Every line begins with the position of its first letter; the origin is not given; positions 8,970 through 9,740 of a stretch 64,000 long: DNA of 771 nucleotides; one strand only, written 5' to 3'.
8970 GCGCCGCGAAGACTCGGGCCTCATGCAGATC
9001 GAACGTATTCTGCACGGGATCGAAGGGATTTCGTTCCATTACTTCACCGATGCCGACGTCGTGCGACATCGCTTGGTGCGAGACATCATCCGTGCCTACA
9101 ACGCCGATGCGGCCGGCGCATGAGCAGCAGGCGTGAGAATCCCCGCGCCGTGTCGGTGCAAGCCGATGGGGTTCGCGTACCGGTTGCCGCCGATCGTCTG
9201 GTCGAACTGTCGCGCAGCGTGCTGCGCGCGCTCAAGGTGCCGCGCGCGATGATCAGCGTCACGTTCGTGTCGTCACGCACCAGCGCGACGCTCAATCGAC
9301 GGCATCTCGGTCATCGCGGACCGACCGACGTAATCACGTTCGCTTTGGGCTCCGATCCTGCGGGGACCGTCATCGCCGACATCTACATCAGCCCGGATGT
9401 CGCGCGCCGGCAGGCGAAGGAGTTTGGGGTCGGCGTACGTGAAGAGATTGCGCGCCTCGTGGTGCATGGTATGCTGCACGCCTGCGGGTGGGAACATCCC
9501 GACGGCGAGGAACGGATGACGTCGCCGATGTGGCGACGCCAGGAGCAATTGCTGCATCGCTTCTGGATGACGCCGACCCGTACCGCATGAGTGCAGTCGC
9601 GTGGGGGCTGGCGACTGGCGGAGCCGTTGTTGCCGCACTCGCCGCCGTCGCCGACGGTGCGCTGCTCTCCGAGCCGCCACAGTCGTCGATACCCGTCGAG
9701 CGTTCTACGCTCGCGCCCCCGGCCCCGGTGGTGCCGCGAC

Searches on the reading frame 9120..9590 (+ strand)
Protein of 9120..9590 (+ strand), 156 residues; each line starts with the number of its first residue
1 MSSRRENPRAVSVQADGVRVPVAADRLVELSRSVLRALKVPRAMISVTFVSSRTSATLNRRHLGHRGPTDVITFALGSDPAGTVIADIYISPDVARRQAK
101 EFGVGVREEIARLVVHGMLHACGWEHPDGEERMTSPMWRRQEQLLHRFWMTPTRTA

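Call 63: search_protein_families(library=ncbifam, proteins=[window:9120-9590:+], max_evalue=1e-20)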
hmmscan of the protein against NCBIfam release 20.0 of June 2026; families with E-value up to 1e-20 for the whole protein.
window:9120-9590:+ (156 aa): 1 family
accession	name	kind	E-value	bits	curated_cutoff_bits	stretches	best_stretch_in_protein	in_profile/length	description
TIGR00043.2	TIGR00043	equivalog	8.1e-29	100.1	45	1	26-148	13-142/146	rRNA maturation RNase YbeY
